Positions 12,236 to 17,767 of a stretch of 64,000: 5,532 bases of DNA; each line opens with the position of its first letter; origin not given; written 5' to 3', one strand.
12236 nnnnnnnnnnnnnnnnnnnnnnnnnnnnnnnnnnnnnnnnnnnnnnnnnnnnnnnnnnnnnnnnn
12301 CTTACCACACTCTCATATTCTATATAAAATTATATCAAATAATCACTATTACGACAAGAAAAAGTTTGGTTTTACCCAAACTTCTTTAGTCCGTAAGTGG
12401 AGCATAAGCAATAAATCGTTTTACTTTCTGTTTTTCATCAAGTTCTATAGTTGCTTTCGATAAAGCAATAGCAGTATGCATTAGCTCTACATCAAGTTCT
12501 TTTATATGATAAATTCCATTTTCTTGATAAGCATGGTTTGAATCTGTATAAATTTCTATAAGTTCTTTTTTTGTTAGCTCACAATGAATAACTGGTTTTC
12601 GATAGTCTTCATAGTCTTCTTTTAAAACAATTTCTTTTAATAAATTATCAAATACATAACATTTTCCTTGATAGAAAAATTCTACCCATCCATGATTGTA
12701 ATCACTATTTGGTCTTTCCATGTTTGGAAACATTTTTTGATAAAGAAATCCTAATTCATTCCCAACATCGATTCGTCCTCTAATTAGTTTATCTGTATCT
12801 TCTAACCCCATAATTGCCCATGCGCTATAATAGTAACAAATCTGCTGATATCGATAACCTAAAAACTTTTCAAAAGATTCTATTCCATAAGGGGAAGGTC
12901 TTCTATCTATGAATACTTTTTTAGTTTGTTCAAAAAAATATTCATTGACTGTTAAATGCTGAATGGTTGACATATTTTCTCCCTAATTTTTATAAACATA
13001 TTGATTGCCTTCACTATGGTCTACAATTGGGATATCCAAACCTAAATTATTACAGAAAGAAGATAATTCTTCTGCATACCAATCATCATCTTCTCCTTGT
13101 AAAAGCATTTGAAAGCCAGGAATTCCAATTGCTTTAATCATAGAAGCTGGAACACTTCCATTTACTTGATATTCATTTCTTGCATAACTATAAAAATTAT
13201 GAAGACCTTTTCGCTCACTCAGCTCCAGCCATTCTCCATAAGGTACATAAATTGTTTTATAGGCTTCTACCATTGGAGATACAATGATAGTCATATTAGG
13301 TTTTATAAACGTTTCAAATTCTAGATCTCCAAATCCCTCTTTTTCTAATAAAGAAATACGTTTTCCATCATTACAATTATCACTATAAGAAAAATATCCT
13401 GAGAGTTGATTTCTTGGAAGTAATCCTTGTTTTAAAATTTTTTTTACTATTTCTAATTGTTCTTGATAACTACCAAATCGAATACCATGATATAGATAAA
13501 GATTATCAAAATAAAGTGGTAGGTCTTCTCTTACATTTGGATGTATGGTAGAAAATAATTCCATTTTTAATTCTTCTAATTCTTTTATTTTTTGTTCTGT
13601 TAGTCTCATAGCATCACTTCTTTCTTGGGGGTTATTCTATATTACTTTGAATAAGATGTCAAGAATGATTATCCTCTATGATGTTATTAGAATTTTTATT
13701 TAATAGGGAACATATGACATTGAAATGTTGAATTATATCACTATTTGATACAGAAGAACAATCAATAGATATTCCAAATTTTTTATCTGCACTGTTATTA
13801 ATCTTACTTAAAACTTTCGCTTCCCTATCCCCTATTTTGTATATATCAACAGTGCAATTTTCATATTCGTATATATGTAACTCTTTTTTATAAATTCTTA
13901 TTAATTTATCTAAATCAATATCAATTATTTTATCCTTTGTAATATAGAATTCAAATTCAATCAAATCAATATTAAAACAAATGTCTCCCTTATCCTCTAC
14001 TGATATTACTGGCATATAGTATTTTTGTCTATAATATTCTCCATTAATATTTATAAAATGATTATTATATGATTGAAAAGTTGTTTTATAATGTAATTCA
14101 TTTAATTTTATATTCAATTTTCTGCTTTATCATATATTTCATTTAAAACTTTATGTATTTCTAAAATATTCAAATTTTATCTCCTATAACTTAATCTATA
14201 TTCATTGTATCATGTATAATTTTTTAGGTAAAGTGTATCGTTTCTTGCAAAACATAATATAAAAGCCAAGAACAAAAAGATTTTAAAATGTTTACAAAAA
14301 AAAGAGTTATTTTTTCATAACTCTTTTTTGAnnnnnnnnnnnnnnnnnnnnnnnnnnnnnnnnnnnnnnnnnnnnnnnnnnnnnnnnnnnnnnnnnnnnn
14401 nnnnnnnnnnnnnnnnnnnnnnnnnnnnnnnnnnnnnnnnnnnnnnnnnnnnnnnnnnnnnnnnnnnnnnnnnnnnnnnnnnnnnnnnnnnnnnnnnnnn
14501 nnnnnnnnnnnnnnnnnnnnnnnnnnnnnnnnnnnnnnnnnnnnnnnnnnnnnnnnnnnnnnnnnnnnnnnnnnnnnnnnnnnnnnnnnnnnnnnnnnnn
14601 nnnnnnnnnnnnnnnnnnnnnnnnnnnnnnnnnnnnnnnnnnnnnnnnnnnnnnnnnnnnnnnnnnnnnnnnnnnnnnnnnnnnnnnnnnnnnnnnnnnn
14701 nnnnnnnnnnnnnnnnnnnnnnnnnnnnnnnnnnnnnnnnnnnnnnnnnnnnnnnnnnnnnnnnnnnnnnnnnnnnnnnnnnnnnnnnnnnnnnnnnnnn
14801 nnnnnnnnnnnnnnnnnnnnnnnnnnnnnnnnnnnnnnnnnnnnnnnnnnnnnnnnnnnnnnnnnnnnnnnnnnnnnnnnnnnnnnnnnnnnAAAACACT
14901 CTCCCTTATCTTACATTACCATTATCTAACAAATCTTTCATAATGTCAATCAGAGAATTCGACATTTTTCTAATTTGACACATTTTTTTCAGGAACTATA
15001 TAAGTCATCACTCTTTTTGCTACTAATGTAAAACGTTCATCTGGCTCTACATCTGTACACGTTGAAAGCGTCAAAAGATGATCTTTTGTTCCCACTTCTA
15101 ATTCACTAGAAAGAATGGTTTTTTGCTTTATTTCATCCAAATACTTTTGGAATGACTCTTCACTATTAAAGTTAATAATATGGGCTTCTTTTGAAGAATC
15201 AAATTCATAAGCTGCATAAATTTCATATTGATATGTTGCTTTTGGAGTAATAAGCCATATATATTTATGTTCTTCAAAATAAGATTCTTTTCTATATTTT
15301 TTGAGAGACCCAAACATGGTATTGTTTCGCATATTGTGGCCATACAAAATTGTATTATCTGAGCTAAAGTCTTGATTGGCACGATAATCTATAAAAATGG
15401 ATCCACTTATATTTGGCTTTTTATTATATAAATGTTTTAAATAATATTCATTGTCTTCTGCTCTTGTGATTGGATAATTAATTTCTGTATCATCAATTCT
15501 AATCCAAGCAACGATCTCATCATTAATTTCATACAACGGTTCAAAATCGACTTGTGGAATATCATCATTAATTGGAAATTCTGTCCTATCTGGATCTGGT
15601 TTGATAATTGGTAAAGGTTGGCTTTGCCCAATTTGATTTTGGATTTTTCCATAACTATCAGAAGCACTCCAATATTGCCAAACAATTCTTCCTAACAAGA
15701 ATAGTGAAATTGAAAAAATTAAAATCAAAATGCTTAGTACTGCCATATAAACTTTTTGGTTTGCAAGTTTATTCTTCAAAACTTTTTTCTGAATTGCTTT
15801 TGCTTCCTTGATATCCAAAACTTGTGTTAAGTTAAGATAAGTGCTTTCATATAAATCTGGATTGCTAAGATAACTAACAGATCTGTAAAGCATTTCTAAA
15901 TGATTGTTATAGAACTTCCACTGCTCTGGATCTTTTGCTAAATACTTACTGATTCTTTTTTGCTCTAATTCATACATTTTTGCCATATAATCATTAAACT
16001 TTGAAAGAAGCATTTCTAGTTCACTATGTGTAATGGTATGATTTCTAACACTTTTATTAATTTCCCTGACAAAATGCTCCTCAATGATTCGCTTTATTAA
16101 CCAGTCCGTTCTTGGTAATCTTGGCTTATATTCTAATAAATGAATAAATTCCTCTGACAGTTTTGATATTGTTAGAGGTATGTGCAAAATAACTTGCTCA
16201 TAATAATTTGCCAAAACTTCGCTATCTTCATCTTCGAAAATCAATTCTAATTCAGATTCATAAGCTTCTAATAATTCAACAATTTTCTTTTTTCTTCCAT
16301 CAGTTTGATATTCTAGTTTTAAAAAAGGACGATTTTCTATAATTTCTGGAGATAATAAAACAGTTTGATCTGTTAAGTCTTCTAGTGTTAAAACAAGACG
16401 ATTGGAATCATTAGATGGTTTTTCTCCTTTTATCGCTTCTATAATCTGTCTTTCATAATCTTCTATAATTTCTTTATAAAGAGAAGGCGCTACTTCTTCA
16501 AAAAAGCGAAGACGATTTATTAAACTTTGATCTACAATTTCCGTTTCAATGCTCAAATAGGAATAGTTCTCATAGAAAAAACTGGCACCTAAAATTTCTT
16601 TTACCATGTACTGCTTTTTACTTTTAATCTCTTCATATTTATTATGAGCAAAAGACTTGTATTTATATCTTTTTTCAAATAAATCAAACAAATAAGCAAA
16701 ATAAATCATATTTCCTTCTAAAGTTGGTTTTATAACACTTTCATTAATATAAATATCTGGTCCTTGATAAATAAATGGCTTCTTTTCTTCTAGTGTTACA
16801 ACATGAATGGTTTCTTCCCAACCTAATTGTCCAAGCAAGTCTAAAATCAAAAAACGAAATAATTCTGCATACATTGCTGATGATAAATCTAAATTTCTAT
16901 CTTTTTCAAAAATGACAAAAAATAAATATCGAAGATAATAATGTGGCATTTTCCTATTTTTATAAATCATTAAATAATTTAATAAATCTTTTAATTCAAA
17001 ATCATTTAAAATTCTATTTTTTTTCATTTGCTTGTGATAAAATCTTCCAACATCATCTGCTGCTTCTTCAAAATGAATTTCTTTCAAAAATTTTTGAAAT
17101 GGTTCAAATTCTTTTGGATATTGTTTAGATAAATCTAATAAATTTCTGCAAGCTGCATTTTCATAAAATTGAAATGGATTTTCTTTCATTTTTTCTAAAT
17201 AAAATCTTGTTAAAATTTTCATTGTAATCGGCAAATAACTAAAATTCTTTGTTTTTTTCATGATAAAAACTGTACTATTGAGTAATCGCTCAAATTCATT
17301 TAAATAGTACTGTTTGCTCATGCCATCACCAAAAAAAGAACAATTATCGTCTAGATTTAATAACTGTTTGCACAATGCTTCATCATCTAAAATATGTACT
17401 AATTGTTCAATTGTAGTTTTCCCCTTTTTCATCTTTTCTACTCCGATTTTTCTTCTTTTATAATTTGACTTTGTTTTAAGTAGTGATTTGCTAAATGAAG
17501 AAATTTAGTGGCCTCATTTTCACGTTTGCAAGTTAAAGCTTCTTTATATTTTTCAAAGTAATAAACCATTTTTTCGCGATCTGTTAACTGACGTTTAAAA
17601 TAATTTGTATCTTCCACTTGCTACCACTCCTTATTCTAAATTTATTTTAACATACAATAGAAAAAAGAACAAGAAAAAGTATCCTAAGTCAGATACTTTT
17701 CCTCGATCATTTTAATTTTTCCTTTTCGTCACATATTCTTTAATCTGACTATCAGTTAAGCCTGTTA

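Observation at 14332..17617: Class B sortase fused to a roughly 550-aa cytoplasmic N-terminal domain, with dedicated SPNTG substrate and a coupled 59-aa ORF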

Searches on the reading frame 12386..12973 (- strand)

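Call 3: search_protein_families(library=pfam, proteins=[window:12386-12973:-], max_evalue=0.1)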
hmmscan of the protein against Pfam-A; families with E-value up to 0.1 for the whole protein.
window:12386-12973:- (195 aa): 2 families
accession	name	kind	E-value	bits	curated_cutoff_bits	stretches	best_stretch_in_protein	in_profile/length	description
PF18662.7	HTH_56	-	0.034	14.6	26.2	1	78-146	17-86/111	Cch helix turn helix domain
PF06200.19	tify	-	0.071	12.9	27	0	100-110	10-20/34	tify domain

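Call 4: search_protein_families(library=ncbifam, proteins=[window:12386-12973:-], max_evalue=0.1)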
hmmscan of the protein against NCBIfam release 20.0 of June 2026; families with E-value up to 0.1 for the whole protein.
window:12386-12973:- (195 aa): 0 families

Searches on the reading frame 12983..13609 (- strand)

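Call 3: search_protein_families(library=pfam, proteins=[window:12983-13609:-], max_evalue=0.1)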
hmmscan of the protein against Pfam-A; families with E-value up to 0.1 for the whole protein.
window:12983-13609:- (208 aa): 1 family
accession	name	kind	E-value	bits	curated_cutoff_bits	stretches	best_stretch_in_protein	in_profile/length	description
PF18953.6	SAP_new25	-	0.0085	16.1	26.3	1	176-192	7-23/51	SAP domain-containing new25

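Call 4: search_protein_families(library=ncbifam, proteins=[window:12983-13609:-], max_evalue=0.1)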
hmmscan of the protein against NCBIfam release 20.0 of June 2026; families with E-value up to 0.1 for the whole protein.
window:12983-13609:- (208 aa): 0 families

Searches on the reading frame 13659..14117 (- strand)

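Call 3: search_protein_families(library=pfam, proteins=[window:13659-14117:-], max_evalue=0.1)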
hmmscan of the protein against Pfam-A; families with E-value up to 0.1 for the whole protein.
window:13659-14117:- (152 aa): 1 family
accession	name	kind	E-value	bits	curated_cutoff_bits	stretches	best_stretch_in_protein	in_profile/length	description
PF11447.13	DUF3201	-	1e-05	25.5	25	1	19-119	36-139/153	Protein of unknown function (DUF3201)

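Call 4: search_protein_families(library=ncbifam, proteins=[window:13659-14117:-], max_evalue=0.1)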
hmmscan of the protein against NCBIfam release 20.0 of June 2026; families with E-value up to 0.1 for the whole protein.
window:13659-14117:- (152 aa): 0 families

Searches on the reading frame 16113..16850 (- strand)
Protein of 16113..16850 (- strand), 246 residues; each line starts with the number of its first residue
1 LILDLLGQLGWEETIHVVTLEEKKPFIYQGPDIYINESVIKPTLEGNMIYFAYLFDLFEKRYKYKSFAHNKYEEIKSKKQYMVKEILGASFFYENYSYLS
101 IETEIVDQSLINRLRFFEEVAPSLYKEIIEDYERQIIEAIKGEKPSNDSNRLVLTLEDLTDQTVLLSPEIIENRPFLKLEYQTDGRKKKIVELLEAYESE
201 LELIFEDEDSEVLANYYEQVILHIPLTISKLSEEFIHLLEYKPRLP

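Call 35: find_homologous_proteins(query=A5, max_evalue=0.001)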
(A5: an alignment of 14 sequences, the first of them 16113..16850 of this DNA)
Query A5 (14 sequences) (246 aa, profile of the alignment): 3 proteins with E <= 0.001 among 4973 candidates.
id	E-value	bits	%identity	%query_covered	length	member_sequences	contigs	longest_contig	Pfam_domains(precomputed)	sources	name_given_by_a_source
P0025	6.2e-66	240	31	39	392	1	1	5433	-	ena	-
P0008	1.3e-41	160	99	56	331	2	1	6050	-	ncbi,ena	-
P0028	2.2e-5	42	48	13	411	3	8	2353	-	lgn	-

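Call 40: search_solved_structures(query=A5, max_evalue=10, show_alignments=3)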
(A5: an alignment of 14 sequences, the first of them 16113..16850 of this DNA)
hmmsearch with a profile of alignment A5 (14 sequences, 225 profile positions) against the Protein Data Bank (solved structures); distinct sequences matched with E-value up to 10: 4.
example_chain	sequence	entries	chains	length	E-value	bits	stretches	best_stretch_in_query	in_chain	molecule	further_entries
4y6w_A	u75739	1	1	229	1.4e-06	30.9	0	169-207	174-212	NaB(AB)3ACb - light chain TPR-like repeats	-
4y6c_A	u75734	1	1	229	4.2e-05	26.1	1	168-207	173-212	ANSERINA PUTATIVE KINESIN LIGHT chain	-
4fhr_B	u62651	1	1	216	0.057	15.8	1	111-174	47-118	Flagellar motor switch protein FliG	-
1lkv_X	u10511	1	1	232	0.067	15.6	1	111-174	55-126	FLAGELLAR MOTOR SWITCH PROTEIN FLIG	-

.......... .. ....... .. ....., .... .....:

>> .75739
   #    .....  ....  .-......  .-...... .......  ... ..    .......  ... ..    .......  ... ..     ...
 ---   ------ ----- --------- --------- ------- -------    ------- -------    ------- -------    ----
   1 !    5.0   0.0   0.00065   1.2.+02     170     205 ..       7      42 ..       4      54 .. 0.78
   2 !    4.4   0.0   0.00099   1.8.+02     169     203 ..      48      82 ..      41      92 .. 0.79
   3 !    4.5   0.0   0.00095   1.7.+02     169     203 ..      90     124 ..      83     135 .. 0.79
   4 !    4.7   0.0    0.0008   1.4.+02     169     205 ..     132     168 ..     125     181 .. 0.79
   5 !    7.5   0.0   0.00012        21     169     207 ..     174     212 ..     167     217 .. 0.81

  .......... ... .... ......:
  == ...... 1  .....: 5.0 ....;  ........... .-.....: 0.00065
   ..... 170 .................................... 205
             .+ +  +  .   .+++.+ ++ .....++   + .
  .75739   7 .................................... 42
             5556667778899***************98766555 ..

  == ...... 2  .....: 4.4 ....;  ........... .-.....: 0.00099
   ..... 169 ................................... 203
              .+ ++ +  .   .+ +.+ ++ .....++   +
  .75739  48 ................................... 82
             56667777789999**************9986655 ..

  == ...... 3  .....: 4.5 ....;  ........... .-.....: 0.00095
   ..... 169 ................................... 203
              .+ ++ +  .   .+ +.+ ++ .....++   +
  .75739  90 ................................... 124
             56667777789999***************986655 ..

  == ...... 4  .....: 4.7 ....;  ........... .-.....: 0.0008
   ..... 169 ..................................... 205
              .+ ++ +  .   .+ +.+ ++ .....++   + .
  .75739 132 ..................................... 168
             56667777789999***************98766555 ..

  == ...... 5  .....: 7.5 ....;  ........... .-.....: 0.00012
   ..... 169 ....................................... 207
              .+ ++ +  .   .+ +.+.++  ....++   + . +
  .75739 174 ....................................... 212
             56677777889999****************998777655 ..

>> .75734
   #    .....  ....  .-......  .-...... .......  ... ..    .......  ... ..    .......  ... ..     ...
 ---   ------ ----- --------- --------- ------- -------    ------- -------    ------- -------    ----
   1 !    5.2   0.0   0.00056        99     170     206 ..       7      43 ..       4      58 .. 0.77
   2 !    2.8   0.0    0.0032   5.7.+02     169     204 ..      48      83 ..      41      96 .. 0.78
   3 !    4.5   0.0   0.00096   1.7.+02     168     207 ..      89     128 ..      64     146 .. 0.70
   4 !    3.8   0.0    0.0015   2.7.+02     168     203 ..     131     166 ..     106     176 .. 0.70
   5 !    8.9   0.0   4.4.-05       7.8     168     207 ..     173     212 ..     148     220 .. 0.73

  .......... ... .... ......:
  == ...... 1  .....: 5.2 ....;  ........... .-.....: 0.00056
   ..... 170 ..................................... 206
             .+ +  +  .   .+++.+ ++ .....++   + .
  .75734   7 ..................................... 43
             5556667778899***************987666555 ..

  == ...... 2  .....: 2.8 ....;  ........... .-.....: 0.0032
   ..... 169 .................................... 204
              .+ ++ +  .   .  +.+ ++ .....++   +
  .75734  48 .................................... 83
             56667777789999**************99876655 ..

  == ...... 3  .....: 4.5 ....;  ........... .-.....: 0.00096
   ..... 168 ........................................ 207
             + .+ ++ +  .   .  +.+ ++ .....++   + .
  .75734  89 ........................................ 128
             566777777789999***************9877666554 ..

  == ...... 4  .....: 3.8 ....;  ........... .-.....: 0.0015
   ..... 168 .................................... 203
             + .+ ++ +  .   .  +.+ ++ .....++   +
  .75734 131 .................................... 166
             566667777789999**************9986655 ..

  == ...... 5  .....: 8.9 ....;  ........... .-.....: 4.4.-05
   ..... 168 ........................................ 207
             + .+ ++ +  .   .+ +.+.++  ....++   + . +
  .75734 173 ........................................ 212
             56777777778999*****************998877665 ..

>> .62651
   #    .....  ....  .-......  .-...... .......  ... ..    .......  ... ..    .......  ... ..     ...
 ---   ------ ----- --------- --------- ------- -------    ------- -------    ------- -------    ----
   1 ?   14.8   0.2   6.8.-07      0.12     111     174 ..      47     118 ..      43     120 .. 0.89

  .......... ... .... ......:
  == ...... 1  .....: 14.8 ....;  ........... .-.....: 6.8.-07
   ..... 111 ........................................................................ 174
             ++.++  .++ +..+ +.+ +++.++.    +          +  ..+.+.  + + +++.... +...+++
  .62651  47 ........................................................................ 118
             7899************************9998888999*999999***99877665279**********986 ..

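Call 72: search_protein_families(library=pfam, alignment_id=A5, max_evalue=10)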
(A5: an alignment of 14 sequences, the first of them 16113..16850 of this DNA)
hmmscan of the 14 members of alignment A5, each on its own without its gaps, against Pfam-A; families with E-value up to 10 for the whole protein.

A. member 1, window:16113-16850:- (246 aa): 1 family
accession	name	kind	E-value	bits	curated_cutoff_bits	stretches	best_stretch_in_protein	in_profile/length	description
PF13256.11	DUF4047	-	0.0069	16.9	22.1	1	34-154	9-113/125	Domain of unknown function (DUF4047)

B. families by the number of members that match (of 14 scanned): 15 families
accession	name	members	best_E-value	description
PF20573.4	DUF6782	3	0.019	Putative metallopeptidase family (DUF6782)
PF11055.13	Gsf2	1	0.00029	Glucose signalling factor 2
PF03893.22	Lipase3_N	1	0.0046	Lipase 3 N-terminal region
PF13256.11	DUF4047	1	0.0069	Domain of unknown function (DUF4047)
PF00670.27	AdoHcyase_NAD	1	0.012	S-adenosyl-L-homocysteine hydrolase, NAD binding domain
PF02343.21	TRA-1_regulated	1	0.021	TRA-1 regulated protein R03H10.4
PF04011.17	LemA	1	0.027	LemA family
PF18570.6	Nup54_57_C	1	0.031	NUP57/Nup54 C-terminal domain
PF21289.3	EDC4_C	1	0.059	Enhancer of mRNA-decapping protein 4, C-terminal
PF09074.15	Mer2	1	0.11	Mer2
PF09969.14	DUF2203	1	0.11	Uncharacterized conserved protein (DUF2203)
PF18671.6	4HPAD_g_N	1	0.16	4-Hydroxyphenylacetate decarboxylase subunit gamma N-terminal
PF09514.15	SSXRD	1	0.18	SSXRD motif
PF22840.2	CATSPERG_NTD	1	0.18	CATSPERG N-terminal domain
PF16401.11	DUF5009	1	0.2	Domain of unknown function (DUF5009)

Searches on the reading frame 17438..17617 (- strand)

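Call 3: search_protein_families(library=pfam, proteins=[window:17438-17617:-], max_evalue=0.1)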
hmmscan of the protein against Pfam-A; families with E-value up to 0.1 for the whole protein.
window:17438-17617:- (59 aa): 2 families
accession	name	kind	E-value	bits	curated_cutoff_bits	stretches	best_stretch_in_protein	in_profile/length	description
PF18581.7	SYCP2_ARLD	-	0.0082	16.5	27.8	1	15-58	86-129/175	Synaptonemal complex 2 armadillo-repeat-like domain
PF00661.27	Matrix_Paramyxo_N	-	0.062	13.4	27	1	8-56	109-157/175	Paramyxoviridae matrix protein N-terminal domain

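Call 4: search_protein_families(library=ncbifam, proteins=[window:17438-17617:-], max_evalue=0.1)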
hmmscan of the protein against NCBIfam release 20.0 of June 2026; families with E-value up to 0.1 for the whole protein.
window:17438-17617:- (59 aa): 0 families

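Call 56: search_protein_families(library=phrogs, proteins=[window:17438-17617:-], max_evalue=0.01)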
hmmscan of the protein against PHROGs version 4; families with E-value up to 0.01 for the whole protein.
window:17438-17617:- (59 aa): 0 families

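Call 84: search_protein_families(library=padloc, proteins=[window:17441-17617:-], max_evalue=0.01)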
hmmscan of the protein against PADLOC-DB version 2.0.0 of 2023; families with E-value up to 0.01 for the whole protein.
window:17441-17617:- (59 aa): 0 families
